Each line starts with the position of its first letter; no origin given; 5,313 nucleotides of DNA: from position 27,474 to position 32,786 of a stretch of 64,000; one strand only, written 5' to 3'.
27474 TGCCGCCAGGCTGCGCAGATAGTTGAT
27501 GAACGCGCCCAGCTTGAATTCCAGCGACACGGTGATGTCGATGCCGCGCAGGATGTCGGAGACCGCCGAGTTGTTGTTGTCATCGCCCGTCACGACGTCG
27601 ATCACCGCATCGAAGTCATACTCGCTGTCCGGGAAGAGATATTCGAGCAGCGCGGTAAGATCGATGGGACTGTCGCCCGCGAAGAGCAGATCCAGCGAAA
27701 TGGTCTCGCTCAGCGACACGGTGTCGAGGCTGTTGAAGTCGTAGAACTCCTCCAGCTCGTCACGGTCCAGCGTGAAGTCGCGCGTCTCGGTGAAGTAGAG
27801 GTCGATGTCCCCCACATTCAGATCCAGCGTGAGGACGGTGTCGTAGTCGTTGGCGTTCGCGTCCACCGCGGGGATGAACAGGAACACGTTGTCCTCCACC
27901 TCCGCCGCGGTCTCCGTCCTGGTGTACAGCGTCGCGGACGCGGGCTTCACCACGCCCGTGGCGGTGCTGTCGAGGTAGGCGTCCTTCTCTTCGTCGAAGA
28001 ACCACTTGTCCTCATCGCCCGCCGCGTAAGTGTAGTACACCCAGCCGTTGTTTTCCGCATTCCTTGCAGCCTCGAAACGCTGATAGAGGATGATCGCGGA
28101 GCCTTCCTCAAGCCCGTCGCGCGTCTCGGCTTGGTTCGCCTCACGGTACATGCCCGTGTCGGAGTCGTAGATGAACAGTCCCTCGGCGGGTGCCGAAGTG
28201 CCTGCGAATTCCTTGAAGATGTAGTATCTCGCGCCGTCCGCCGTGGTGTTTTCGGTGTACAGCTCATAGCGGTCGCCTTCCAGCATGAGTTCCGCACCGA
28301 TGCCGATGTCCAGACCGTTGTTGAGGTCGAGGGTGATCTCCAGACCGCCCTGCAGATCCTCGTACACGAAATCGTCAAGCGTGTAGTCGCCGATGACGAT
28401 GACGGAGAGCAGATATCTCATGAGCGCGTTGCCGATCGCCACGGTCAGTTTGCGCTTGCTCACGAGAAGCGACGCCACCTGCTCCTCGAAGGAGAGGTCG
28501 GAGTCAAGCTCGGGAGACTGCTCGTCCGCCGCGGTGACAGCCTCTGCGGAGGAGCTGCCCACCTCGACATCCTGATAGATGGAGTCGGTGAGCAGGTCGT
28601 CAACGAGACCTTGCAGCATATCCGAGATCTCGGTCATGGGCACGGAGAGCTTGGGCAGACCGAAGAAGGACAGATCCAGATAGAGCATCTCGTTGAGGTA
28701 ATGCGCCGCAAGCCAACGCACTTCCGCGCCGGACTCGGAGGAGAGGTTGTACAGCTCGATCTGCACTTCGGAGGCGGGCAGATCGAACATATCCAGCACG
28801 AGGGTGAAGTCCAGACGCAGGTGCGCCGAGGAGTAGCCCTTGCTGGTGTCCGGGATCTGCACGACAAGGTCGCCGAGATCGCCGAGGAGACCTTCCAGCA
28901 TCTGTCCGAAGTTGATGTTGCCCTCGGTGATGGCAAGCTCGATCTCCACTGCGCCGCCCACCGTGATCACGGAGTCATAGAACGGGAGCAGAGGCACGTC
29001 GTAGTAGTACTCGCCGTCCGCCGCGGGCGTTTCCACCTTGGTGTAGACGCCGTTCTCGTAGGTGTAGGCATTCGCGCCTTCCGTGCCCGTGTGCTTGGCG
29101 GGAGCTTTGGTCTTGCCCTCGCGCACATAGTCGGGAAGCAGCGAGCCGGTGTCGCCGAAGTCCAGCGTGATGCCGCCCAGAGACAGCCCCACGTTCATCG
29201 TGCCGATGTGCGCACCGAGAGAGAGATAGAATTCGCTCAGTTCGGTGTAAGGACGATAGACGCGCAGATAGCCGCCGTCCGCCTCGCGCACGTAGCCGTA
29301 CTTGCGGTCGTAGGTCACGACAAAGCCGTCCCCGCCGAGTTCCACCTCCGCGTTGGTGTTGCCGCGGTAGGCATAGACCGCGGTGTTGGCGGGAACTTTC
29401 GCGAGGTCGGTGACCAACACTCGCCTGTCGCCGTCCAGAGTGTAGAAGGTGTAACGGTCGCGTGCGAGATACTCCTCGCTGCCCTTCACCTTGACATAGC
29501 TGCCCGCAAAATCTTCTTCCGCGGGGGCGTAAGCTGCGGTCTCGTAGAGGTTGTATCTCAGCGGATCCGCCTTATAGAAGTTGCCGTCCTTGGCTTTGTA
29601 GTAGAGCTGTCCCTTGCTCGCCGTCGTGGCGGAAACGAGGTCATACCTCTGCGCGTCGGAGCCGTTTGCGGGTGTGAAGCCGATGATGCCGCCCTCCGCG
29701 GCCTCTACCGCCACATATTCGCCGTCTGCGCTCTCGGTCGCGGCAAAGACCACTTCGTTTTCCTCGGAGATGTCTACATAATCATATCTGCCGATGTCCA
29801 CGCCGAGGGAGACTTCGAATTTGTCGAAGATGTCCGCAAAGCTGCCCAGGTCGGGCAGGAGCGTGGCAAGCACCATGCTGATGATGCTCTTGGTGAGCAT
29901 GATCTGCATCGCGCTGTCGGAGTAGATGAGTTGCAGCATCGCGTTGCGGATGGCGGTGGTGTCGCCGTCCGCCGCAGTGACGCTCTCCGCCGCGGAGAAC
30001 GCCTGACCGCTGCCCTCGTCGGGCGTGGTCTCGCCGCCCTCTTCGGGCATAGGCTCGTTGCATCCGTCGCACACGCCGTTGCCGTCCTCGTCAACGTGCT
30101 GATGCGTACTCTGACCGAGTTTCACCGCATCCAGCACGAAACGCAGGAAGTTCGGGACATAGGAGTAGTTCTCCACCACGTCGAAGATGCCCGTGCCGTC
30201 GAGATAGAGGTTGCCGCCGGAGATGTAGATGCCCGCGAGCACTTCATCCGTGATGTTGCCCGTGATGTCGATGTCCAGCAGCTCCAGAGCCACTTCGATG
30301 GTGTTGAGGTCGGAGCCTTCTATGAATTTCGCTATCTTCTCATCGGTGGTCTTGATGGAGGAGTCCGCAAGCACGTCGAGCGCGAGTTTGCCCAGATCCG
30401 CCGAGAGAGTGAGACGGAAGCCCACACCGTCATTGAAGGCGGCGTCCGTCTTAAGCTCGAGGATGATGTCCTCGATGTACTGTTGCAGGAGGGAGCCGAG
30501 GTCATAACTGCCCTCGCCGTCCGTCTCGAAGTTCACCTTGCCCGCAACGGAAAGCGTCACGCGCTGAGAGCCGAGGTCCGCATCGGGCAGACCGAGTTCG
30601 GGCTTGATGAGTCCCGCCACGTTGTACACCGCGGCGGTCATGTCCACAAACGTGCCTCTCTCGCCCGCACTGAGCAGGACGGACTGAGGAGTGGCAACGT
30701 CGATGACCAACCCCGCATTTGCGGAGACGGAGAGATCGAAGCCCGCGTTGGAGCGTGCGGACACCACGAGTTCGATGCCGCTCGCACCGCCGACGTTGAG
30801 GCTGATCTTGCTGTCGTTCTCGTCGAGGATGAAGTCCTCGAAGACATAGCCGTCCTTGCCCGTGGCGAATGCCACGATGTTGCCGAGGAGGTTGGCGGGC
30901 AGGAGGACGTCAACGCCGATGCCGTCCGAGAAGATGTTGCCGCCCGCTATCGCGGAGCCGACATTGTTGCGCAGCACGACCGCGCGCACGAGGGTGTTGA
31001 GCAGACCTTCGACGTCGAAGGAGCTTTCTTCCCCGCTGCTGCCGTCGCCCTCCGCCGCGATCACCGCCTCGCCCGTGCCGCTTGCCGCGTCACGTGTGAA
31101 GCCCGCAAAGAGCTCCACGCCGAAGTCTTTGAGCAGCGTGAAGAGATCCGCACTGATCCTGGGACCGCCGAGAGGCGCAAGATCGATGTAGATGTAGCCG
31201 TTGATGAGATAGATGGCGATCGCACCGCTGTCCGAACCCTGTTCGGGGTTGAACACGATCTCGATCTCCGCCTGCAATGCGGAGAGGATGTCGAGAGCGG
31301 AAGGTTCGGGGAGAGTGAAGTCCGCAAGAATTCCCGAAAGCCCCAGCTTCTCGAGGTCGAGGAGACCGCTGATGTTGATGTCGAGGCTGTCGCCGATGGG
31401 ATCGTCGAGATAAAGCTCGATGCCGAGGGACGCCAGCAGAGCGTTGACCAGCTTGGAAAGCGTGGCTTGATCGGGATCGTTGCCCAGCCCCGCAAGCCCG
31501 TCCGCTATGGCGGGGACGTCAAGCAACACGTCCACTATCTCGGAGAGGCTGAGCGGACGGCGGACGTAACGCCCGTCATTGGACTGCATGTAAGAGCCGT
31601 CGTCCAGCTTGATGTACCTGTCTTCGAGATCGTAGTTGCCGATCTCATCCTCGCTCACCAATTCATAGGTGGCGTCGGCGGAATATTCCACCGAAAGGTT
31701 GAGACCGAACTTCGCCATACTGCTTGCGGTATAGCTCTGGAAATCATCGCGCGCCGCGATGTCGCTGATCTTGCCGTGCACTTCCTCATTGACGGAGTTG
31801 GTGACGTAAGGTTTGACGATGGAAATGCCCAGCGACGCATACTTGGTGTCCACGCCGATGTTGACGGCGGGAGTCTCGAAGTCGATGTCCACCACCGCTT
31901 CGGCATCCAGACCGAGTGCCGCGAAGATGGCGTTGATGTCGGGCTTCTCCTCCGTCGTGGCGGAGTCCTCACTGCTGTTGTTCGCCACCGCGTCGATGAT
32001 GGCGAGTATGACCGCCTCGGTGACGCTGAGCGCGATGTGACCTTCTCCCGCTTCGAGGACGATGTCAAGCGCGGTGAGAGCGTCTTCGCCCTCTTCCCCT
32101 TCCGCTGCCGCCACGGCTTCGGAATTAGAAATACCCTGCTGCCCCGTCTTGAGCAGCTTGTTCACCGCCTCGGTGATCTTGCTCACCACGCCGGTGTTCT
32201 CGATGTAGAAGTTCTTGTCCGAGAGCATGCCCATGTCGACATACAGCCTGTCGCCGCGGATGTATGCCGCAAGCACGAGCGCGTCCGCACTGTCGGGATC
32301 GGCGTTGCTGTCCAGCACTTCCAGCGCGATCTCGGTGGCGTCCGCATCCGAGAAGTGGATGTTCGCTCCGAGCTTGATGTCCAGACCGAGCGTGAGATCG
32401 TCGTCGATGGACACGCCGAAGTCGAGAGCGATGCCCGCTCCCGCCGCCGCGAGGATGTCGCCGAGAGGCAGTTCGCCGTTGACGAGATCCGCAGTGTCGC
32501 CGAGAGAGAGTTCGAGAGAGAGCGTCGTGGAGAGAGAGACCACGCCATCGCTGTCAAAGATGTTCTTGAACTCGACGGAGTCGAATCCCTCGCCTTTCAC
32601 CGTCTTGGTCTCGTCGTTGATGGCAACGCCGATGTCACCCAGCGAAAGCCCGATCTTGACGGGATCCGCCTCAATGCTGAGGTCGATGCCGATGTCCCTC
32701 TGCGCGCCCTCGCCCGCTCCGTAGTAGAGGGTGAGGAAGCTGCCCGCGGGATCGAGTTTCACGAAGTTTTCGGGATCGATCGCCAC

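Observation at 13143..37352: Uninterrupted 24.2-kb gene for an 8,069-aa lipid-anchored modular protein with no recognisable family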

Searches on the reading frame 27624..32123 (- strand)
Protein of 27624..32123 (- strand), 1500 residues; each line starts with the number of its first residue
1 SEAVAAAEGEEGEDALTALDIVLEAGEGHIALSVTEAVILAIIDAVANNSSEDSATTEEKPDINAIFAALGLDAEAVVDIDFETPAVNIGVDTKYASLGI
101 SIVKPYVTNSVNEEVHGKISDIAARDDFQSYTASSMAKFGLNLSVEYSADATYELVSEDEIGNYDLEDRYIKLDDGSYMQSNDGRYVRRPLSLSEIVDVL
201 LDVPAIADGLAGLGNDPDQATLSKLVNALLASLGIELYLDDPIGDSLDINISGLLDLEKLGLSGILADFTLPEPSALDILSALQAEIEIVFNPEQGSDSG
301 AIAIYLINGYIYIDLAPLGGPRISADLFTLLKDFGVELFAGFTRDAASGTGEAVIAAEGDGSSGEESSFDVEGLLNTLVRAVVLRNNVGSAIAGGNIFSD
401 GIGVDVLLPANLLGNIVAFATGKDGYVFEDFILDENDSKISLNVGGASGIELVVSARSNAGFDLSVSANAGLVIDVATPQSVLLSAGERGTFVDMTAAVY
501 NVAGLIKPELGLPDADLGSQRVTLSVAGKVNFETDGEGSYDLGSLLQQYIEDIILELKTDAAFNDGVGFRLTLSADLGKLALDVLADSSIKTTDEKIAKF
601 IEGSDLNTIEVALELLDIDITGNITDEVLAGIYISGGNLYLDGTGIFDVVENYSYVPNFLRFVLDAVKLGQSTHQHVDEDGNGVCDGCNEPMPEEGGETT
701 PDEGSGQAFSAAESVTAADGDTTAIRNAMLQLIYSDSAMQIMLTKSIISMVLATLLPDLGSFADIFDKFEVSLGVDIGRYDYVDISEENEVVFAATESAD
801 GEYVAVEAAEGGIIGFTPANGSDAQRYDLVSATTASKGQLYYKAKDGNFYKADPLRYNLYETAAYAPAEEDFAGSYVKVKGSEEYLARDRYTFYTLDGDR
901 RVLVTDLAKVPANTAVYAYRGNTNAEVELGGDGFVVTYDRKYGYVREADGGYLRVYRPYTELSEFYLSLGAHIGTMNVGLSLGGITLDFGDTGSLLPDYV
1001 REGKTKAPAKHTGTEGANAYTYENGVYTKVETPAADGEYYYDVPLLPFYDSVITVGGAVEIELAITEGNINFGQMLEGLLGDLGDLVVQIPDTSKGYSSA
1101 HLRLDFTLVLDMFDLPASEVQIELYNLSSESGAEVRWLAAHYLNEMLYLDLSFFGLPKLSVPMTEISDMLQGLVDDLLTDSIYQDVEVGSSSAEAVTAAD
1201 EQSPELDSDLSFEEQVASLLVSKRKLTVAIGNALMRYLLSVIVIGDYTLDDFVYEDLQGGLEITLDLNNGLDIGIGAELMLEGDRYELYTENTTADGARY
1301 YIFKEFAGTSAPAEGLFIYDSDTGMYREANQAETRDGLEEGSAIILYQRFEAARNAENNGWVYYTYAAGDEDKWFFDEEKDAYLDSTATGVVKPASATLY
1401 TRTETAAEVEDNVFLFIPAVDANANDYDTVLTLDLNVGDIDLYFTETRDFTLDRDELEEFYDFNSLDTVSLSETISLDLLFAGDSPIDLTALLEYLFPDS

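Call 50: find_homologous_proteins(query=window:27624-32123:-, max_evalue=0.001)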
Query window:27624-32123:- (1500 aa): 6 proteins with E <= 0.001 among 8000 candidates.
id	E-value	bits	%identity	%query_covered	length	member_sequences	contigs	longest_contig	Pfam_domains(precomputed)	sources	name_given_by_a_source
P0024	0.0e+0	2910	93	96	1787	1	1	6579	-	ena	-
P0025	0.0e+0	1690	56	100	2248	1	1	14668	-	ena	-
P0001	0.0e+0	1689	99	54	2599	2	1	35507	-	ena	-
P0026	2.2e-126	441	45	39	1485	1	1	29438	-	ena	-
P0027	3.7e-112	394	99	13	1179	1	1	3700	-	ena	-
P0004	4.0e-72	262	50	21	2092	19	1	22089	-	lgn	-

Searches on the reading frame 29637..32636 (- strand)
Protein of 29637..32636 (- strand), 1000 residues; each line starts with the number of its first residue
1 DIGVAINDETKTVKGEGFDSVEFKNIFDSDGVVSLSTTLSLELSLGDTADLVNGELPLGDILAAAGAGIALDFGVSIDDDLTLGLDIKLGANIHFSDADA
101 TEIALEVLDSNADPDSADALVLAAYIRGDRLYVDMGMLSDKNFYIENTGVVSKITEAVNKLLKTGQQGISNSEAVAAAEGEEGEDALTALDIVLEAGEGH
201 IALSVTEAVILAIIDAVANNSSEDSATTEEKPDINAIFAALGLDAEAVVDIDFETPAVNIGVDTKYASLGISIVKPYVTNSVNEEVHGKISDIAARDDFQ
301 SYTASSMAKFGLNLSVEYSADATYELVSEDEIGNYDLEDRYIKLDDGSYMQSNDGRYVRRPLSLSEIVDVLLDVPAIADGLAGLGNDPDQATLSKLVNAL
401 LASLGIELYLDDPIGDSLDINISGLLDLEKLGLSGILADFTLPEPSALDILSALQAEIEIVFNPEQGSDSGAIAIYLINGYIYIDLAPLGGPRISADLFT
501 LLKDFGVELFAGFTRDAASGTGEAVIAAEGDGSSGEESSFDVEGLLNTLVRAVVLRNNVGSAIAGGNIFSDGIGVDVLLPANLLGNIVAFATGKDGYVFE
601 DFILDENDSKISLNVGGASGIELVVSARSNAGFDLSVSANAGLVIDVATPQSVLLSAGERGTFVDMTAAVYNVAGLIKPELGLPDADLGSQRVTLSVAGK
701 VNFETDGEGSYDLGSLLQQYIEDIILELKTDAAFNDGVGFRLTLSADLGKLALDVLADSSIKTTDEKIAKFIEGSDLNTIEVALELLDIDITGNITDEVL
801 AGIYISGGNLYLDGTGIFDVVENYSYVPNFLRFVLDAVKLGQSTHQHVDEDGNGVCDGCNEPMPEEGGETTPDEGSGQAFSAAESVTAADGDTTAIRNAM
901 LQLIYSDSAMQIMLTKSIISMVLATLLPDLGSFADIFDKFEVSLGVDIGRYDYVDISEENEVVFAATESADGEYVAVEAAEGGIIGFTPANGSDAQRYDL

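Call 5: search_protein_families(library=pfam, max_evalue=1, proteins=[window:29637-32636:-])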
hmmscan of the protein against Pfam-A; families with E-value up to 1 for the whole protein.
window:29637-32636:- (1000 aa): 0 families

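Call 6: search_protein_families(library=ncbifam, max_evalue=1, proteins=[window:29637-32636:-])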
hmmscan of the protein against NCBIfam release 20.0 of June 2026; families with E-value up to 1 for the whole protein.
window:29637-32636:- (1000 aa): 1 family
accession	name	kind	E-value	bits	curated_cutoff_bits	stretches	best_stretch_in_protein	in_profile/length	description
NF058648.1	ECF_sub_HI1622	equivalog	0.067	13.2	100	1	114-230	10-116/180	NikL family nickel/cobalt ECF transporter subunit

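Call 98: search_protein_families(library=phrogs, max_evalue=0.001, proteins=[window:29637-32636:-])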
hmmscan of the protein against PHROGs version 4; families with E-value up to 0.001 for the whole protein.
window:29637-32636:- (1000 aa): 0 families

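Call 99: search_protein_families(library=padloc, max_evalue=0.001, proteins=[window:29637-32636:-])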
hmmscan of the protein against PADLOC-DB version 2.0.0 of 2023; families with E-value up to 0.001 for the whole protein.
window:29637-32636:- (1000 aa): 0 families
